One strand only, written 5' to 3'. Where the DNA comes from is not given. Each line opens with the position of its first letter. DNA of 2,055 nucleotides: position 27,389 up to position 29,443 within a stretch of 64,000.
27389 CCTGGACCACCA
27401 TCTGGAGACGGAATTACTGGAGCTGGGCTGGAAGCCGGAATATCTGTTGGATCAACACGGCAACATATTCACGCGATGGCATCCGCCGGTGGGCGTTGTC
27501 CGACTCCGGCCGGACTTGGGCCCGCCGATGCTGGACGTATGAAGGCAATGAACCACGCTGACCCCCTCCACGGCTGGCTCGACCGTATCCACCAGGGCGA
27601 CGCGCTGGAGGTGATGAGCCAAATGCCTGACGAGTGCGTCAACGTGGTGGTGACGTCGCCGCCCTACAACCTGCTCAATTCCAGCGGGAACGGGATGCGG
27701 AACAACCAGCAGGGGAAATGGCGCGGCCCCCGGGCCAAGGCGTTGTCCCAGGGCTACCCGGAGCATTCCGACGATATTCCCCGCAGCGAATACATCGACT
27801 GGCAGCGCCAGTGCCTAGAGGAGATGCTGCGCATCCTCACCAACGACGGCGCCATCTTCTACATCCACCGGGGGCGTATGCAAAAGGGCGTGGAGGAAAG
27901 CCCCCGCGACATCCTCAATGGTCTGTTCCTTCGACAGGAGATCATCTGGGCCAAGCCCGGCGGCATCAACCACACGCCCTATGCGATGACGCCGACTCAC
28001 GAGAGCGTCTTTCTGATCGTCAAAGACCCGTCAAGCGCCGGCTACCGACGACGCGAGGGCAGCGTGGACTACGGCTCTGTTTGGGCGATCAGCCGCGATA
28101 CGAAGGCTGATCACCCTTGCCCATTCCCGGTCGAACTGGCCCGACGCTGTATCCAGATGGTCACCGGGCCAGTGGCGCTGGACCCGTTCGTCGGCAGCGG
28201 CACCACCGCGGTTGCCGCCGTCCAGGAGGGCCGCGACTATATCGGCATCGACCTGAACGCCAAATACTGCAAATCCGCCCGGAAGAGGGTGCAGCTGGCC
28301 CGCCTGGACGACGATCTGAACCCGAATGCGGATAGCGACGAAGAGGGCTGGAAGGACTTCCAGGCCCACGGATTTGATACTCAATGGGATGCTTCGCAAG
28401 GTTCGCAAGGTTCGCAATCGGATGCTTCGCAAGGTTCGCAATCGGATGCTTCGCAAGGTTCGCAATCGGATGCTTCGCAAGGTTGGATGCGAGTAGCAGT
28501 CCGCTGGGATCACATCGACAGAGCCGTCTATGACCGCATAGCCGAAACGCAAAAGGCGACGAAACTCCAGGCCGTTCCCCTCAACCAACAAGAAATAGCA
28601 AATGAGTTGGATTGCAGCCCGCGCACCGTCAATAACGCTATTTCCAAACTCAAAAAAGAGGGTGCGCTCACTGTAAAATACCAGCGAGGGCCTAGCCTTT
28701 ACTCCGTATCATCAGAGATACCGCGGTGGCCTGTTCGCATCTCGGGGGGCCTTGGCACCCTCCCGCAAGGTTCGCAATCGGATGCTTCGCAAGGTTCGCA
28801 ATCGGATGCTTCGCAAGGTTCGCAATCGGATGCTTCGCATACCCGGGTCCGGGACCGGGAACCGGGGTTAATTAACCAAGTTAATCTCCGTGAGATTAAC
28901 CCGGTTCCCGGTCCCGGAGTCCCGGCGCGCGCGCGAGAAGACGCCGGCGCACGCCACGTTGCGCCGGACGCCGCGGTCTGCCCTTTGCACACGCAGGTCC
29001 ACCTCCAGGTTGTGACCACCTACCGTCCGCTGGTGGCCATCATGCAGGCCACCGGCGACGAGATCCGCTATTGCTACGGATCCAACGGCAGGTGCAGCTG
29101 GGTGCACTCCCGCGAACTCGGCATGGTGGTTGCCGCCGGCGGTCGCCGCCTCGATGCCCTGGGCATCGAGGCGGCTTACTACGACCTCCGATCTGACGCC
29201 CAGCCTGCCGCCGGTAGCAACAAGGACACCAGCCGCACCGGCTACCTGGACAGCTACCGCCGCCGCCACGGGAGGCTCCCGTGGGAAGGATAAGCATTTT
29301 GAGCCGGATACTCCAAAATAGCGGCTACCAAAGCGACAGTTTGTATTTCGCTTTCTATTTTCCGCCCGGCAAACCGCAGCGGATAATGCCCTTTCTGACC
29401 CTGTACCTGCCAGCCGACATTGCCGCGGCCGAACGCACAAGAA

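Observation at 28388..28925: Origin-like architecture (two iteron arrays plus an AT-rich dyad) embedded in an MTase-wHTH fusion gene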

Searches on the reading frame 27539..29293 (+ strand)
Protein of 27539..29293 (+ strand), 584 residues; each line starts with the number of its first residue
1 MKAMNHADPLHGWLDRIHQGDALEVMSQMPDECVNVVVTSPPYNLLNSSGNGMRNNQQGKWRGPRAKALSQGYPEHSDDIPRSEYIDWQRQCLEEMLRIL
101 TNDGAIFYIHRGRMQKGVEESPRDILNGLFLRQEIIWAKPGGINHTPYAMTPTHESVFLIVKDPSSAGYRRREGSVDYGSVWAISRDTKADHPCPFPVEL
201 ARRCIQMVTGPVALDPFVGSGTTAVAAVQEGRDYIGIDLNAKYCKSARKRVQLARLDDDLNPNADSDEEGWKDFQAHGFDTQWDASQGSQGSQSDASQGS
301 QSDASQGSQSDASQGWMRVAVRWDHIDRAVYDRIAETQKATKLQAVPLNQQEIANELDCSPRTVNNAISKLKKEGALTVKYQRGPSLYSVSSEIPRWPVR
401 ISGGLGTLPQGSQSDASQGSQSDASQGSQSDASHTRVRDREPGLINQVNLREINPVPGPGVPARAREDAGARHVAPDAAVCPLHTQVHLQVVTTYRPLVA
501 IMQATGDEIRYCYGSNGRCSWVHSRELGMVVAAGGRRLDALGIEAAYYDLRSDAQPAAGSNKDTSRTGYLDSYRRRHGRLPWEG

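Call 9: search_protein_families(library=pfam, proteins=[window:27539-29293:+], max_evalue=0.01)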
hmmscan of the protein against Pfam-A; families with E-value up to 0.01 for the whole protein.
window:27539-29293:+ (584 aa): 11 families
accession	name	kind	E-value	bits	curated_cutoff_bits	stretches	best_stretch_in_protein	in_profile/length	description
PF01555.25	N6_N4_Mtase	-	3.1e-35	122.6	26.7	1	34-248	1-220/221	DNA methylase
PF13545.12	HTH_Crp_2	-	7.1e-07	29.5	27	1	345-380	20-55/70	Crp-like helix-turn-helix domain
PF08279.18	HTH_11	-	7.7e-06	26.1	25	1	347-377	15-44/55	HTH domain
PF00392.27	GntR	-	0.0002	21.4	27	1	348-384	24-61/64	Bacterial regulatory proteins, gntR family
PF13412.12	HTH_24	-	0.0012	18.8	21.9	1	348-375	18-45/48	Winged helix-turn-helix DNA-binding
PF13551.12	HTH_29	-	0.0016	18.9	28.1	1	349-384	14-51/64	Winged helix-turn helix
PF01170.24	UPF0020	-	0.0027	17.9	22.3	0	211-306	30-109/197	RMKL-like, methyltransferase domain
PF01325.25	Fe_dep_repress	-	0.0038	17.9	26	1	348-384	23-59/60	Iron dependent repressor, N-terminal DNA binding domain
PF13649.12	Methyltransf_25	-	0.0043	18.2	27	0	214-254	2-44/97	Methyltransferase domain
PF08241.18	Methyltransf_11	-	0.0046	18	21.2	0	218-255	5-42/95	Methyltransferase domain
PF08281.18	Sigma70_r4_2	-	0.0083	16.2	25.7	0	350-373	29-52/54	Sigma-70, region 4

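Call 10: search_protein_families(library=phrogs, proteins=[window:27539-29293:+], max_evalue=0.01)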
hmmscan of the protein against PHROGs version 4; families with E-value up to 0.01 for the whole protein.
window:27539-29293:+ (584 aa): 18 families
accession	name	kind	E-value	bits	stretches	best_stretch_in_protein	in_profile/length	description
phrog_67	-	other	1.1e-63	217.4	1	15-314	124-403/743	DNA methyltransferase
phrog_498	-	other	6.8e-29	101.9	1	25-262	214-431/633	DNA methyltransferase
phrog_3008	-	other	4.1e-17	63.3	1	185-253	143-213/244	DNA methyltransferase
phrog_6025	-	other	1.2e-12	48.9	2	16-49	13-46/192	DNA methyltransferase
phrog_18293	-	other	1.6e-10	41.9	1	188-255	42-111/119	methyltransferase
phrog_23148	-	unknown function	1.6e-09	39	1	188-254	81-149/165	-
phrog_8769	-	other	1.9e-09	38.2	1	206-252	6-54/71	methyltransferase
phrog_6952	-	other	9e-09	36.4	1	176-252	96-176/181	DNA methyltransferase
phrog_18146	-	other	1.4e-08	35.1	1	193-240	50-100/452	DNA methyltransferase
phrog_23085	-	unknown function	9.5e-08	32.8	1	186-255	38-109/138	-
phrog_12517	-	unknown function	1.8e-06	28.4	1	210-258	106-154/316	-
phrog_1098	-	DNA, RNA and nucleotide metabolism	8.6e-05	22.4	1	326-384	14-76/546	HTH DNA binding protein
phrog_16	-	DNA, RNA and nucleotide metabolism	0.00016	21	1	184-252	840-910/986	DNA helicase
phrog_186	-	DNA, RNA and nucleotide metabolism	0.00079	20.2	1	346-384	61-99/308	DnaD-like helicase loader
phrog_391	-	DNA, RNA and nucleotide metabolism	0.0011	19.7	1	351-400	41-98/298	replication initiation O-like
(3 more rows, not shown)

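Call 12: find_homologous_proteins(query=window:27539-29293:+, max_evalue=0.00001)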
Query window:27539-29293:+ (584 aa): 588 proteins with E <= 0.00001 among 8000 candidates; the best 120 are listed.
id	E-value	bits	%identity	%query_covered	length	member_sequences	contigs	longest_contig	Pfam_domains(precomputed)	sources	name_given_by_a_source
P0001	0.0e+0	1352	100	100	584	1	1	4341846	PF08279.19,PF13545.13,PF01555.25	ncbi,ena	-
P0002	5.8e-171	588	51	98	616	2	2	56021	PF01555.25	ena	-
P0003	4.9e-162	559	57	78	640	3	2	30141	PF11638.14,PF13545.13,PF01555.25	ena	-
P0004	7.6e-161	555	51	98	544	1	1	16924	PF01555.25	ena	-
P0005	3.1e-148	513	46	98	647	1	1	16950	PF24623.3,PF13545.13,PF01555.25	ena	-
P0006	2.4e-120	421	69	42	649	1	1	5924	PF01555.25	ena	-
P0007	1.2e-108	382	43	77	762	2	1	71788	PF11638.14,PF24623.3,PF08241.19,PF01555.25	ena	-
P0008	1.5e-104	369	67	41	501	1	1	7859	PF01555.25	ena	-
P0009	1.3e-99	353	46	66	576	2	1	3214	PF01555.25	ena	-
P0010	7.8e-98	347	45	70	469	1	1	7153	PF08241.19,PF01555.25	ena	-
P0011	8.8e-98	347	44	69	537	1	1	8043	PF24623.3,PF01555.25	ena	-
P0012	6.3e-95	337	60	43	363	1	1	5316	PF24623.3,PF01555.25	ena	-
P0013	4.1e-94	334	60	42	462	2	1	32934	PF01555.25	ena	-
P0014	4.0e-93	331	39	40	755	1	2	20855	PF01170.25,PF01555.25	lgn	-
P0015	4.5e-93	331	45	71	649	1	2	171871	PF01555.25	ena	-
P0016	1.4e-91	326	61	41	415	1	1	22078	PF24623.3,PF01555.25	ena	-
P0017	1.6e-81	293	43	65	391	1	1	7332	PF01555.25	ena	-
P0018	2.1e-77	279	46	43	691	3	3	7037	PF13847.13,PF03602.22,PF13649.13,PF02086.22,PF01170.25,PF08241.19,PF01555.25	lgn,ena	-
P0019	2.2e-76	276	53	41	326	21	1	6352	PF01555.25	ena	-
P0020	1.6e-74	270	38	68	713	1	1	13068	PF13847.13,PF01170.25,PF08241.19,PF01555.25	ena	-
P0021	2.6e-73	266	49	43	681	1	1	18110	PF13649.13,PF01170.25,PF08241.19,PF01555.25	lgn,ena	-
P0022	3.1e-72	262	51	41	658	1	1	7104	PF13847.13,PF13649.13,PF08241.19,PF01555.25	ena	-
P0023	4.2e-72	262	47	43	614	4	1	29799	PF13847.13,PF13649.13,PF02086.22,PF01170.25,PF08241.19,PF01555.25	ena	-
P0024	8.2e-72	261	47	44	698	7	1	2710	PF13649.13,PF02086.22,PF01170.25,PF01555.25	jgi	jgi:site-specific DNA-methyltransferase (adenine-specific)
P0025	1.7e-70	257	47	41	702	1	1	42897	PF01555.25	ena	-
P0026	2.7e-70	256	41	41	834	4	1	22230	PF13847.13,PF05175.21,PF03602.22,PF13649.13,PF01170.25,PF01555.25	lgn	-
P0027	3.4e-70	256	48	42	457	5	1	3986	PF01555.25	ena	-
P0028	3.4e-68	249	47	43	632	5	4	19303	PF02086.22,PF01555.25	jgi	jgi:site-specific DNA-methyltransferase (adenine-specific)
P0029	3.8e-68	249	49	41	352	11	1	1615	PF01170.25,PF01555.25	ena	-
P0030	7.5e-68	248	47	41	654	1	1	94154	PF01555.25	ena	-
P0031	3.7e-67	245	48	44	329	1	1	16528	PF01170.25,PF01555.25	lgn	-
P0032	1.6e-65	240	45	44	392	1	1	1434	PF01555.25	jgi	jgi:site-specific DNA-methyltransferase (adenine-specific)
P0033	8.8e-65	238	47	41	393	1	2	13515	PF01555.25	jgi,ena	-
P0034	2.9e-64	236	39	63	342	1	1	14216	PF01555.25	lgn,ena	-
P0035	1.3e-63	234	44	42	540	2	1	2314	PF01555.25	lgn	-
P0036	7.1e-63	231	44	41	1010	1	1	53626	PF00145.24,PF01170.25,PF01555.25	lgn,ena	-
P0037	8.8e-63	231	44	41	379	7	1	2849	PF01555.25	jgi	-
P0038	8.6e-62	228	46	41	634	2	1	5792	PF02086.22,PF01555.25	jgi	jgi:site-specific DNA-methyltransferase (adenine-specific)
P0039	1.2e-61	227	44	43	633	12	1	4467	PF02086.22,PF01555.25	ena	-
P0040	4.1e-61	226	37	66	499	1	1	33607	PF13847.13,PF01170.25,PF08241.19,PF01555.25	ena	-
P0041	1.4e-60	224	44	41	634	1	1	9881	PF02086.22,PF01170.25,PF01555.25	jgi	jgi:site-specific DNA-methyltransferase (adenine-specific)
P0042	3.2e-60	223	42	43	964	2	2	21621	PF00145.24,PF03602.22,PF13649.13,PF01170.25,PF01555.25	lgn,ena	-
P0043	8.3e-60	221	36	64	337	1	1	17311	PF01555.25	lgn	-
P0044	2.5e-59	220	43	41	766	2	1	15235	PF11638.14,PF01555.25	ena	-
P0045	4.0e-59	219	45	41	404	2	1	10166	PF00717.29,PF01555.25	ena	-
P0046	4.3e-59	219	43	40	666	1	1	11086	PF13847.13,PF03602.22,PF13649.13,PF01170.25,PF01555.25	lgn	-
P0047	4.8e-59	219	44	41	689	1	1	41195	PF11638.14,PF01555.25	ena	-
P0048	6.7e-59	218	42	41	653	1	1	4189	PF01170.25,PF08241.19,PF01555.25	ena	-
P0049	1.1e-58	218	30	92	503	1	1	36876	PF01170.25,PF01555.25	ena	-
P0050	2.1e-58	217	46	41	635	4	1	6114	PF02086.22,PF01170.25,PF01555.25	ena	-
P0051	3.7e-58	216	41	40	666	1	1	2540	PF13847.13,PF13649.13,PF01170.25,PF08241.19,PF01555.25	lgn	-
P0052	1.9e-57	213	44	41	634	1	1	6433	PF02086.22,PF01170.25,PF01555.25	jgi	jgi:site-specific DNA-methyltransferase (adenine-specific)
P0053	2.5e-56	210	42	41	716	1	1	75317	PF11638.14,PF01555.25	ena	-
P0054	4.0e-55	206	46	41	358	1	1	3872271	PF01555.25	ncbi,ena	-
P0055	5.9e-54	202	44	34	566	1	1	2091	PF01170.25,PF01555.25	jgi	-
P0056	6.6e-54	202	43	39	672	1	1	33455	PF11638.14,PF01555.25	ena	-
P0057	2.3e-53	200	40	43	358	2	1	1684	PF01555.25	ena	-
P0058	3.1e-53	200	41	41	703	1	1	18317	PF01170.25,PF01555.25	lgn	-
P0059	1.2e-52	198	43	39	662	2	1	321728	PF11638.14,PF01555.25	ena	-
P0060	1.5e-52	197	46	39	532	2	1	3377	PF13412.13,PF13649.13,PF01555.25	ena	-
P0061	8.6e-52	195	32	73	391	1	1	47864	PF01555.25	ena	-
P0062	9.7e-52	195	42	39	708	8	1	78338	PF11638.14,PF01555.25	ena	-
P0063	1.2e-51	194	42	39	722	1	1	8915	PF11638.14,PF01555.25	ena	-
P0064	3.0e-51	193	43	39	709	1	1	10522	PF11638.14,PF01555.25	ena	-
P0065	2.6e-50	190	38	46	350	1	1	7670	PF01555.25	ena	-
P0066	5.7e-50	189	43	41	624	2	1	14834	PF11638.14,PF01555.25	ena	-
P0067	8.6e-50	188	42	39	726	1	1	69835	PF01555.25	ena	-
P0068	7.1e-49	185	40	42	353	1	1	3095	PF01555.25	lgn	-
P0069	2.9e-45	173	43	39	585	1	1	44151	PF11638.14,PF01555.25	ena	-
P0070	2.4e-25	107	33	40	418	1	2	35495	PF01555.25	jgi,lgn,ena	-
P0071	6.7e-22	96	34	43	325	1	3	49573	PF13649.13,PF08241.19,PF01555.25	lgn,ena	-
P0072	2.4e-21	94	39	24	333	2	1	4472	PF01555.25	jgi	-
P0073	2.7e-21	94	34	41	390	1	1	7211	PF20586.4,PF01555.25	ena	-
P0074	1.3e-20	92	24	41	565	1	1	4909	PF13649.13,PF08241.19,PF01555.25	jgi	jgi:modification methylase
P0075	7.8e-20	89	32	41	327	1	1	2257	PF13649.13,PF01555.25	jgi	jgi:DNA modification methylase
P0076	1.7e-19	88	49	13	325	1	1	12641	PF01555.25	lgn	-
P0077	2.5e-19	88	30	41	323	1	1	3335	PF01555.25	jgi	jgi:DNA modification methylase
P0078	3.2e-19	87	34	21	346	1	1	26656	PF01555.25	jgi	-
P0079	4.3e-19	87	31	41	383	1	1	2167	PF20586.4,PF01555.25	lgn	-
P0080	4.4e-19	87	30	42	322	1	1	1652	PF01555.25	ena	-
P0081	5.4e-19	86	31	41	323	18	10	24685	PF01555.25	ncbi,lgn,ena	-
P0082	8.9e-19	86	28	41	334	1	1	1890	PF02086.22,PF01555.25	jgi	jgi:DNA modification methylase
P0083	1.1e-18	85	28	41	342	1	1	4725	PF01170.25,PF01555.25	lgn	-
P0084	2.8e-18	84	30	41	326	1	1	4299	PF01170.25,PF09445.17,PF01555.25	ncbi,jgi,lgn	-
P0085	3.6e-18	84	33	22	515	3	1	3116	PF08241.19,PF01555.25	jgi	jgi:DNA modification methylase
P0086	6.1e-18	83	27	41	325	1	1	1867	PF01555.25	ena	-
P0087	6.2e-18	83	29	41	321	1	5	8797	PF01555.25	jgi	jgi:adenine-specific DNA-methyltransferase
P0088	6.3e-18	83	31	40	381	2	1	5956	PF20586.4,PF01555.25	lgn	-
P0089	7.2e-18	83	26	41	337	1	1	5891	PF01555.25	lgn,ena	-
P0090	1.2e-17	82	48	14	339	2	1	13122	PF01555.25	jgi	jgi:site-specific DNA-methyltransferase (cytosine-N4-specific)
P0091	1.7e-17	82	27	26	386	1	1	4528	PF01555.25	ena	-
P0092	1.9e-17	81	31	40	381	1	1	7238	PF20586.4,PF01555.25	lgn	-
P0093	2.0e-17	81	26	42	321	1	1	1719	PF13847.13,PF08241.19,PF01555.25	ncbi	-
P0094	2.3e-17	81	31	41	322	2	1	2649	PF01170.25,PF01555.25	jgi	-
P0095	2.7e-17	81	30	41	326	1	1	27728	PF13847.13,PF01555.25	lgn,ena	-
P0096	3.6e-17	80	27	41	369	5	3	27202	PF01555.25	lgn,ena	-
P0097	3.7e-17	80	32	42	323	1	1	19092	PF01555.25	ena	-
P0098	3.8e-17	80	26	42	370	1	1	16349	PF01555.25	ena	-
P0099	4.1e-17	80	36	22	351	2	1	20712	PF01555.25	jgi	-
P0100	4.2e-17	80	49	13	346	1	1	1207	PF01555.25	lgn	-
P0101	5.8e-17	80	28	42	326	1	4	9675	PF01555.25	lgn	-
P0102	9.9e-17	79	32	45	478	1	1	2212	PF13649.13,PF08241.19,PF01555.25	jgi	jgi:modification methylase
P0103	1.2e-16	79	33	22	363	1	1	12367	PF09445.17,PF08241.19,PF01555.25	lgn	-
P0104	1.5e-16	78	42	21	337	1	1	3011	PF01555.25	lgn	-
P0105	1.8e-16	78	31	41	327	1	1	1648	PF13649.13,PF08241.19,PF01555.25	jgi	jgi:modification methylase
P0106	2.1e-16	78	30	42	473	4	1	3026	PF01555.25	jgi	-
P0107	2.1e-16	78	34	21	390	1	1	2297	PF01555.25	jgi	jgi:DNA modification methylase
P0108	2.2e-16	78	47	12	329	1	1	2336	PF01555.25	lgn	-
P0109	2.3e-16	78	26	41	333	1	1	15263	PF01555.25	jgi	jgi:DNA modification methylase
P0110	2.5e-16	78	32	42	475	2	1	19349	PF01555.25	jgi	jgi:DNA modification methylase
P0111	2.9e-16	77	29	41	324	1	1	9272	PF01555.25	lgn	-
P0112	3.0e-16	77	24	39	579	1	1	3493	PF13847.13,PF01555.25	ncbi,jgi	jgi:DNA modification methylase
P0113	3.1e-16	77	32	40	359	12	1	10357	PF01555.25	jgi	jgi:site-specific DNA-methyltransferase (adenine-specific)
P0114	3.3e-16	77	29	41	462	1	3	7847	PF02086.22,PF02195.27,PF01555.25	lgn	-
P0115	3.8e-16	77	47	12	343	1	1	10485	PF01555.25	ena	-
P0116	3.8e-16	77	46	13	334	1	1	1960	PF01555.25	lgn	-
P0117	5.0e-16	77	27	40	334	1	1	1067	PF01555.25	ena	-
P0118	5.2e-16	77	47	14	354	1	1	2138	PF01555.25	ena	-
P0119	5.3e-16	77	35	21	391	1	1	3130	PF01555.25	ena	-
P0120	6.6e-16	76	32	41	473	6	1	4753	PF01555.25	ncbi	-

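Call 15: find_encoding_contigs(protein=P0002, flank=10000, max_places=2)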
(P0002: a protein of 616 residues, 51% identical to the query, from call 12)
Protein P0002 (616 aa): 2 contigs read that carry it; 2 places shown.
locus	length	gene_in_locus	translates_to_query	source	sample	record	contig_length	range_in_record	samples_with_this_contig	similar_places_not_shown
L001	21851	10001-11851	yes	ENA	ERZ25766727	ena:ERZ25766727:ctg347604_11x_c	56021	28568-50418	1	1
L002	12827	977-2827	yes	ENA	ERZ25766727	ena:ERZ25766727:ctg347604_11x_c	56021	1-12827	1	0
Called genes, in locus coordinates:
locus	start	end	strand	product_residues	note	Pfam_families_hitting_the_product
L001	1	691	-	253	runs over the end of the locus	-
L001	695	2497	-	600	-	PF05876:GpA_ATPase, PF20454:GpA_nuclease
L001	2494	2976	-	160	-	-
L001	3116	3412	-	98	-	-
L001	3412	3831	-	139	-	-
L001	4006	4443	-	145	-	-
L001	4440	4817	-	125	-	-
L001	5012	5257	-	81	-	-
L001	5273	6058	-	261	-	-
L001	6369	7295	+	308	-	PF02899:Phage_int_SAM_1, PF00589:Phage_integrase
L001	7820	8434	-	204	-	PF01381:HTH_3, PF12844:HTH_19 (weak), PF13560:HTH_31, PF00717:Peptidase_S24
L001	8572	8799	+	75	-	-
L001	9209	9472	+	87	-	-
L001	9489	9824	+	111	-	-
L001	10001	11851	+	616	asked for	PF01555:N6_N4_Mtase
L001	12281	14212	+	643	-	PF02195:ParB_N, PF17762:HTH_ParB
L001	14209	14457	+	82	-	-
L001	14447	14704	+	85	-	-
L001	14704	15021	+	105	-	-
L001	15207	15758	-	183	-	PF01541:GIY-YIG (faint)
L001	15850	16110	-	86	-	-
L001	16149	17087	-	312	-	-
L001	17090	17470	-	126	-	PF23140:Gp80 (faint)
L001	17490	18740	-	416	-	-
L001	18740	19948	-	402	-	-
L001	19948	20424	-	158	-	-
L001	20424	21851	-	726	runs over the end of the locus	-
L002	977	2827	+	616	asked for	PF01555:N6_N4_Mtase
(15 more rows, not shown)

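Call 16: find_encoding_contigs(protein=P0004, flank=10000, max_places=2)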
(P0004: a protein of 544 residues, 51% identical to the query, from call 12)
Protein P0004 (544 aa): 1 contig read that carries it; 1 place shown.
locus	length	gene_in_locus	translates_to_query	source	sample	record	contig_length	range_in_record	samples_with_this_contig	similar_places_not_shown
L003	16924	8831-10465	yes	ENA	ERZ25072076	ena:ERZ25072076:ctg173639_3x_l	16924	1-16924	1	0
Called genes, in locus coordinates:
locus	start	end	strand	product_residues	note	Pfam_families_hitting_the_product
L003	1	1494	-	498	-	?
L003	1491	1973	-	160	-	-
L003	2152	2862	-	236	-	-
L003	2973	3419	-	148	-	-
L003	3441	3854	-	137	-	-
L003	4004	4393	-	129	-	-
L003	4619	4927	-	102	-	-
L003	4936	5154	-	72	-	-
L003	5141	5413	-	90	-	PF27050:Phage_P22_Y8K6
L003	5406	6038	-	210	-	PF01656:CbiA, PF06564:CBP_BcsQ (faint), PF07015:VirC1 (faint), PF09140:MipZ (weak), PF10609:ParA, PF13614:AAA_31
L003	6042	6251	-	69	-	-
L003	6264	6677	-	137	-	-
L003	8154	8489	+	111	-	PF24623:Phage_zn_bind_8 (weak)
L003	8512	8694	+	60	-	-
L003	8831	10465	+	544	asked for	PF01555:N6_N4_Mtase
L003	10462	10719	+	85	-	-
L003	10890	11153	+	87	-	-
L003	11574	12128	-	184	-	PF01541:GIY-YIG (weak)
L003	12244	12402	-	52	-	-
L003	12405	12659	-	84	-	-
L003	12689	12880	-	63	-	-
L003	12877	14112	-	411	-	-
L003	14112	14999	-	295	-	-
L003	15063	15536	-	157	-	-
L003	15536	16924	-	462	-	?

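Call 17: find_encoding_contigs(protein=P0005, flank=10000, max_places=2)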
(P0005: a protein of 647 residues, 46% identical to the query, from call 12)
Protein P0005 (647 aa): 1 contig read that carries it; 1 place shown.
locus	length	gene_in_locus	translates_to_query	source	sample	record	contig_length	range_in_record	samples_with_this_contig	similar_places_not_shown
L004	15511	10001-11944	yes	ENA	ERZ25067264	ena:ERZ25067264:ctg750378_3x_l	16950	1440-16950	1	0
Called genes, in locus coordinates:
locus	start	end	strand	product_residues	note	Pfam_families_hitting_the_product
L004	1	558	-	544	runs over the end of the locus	PF05876:GpA_ATPase, PF20454:GpA_nuclease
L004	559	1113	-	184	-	-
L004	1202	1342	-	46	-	-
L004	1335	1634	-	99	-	-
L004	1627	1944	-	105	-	-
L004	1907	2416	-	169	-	-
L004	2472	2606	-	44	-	-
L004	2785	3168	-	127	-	-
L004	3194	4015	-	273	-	-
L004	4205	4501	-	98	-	-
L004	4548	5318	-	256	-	PF01507:PAPS_reduct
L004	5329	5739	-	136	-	-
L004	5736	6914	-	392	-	-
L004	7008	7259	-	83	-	-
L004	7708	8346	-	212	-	PF00717:Peptidase_S24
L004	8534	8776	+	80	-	PF01381:HTH_3 (faint), PF13560:HTH_31 (weak)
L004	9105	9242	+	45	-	-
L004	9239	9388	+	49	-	-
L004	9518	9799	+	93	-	PF24623:Phage_zn_bind_8 (weak)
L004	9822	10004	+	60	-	-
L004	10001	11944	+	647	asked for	PF24623:Phage_zn_bind_8 (faint), PF01555:N6_N4_Mtase, PF13545:HTH_Crp_2 (faint)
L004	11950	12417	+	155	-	-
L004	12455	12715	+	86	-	-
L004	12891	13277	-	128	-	-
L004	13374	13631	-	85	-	-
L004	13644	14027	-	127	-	-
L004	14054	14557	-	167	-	-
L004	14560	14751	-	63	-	-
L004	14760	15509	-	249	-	?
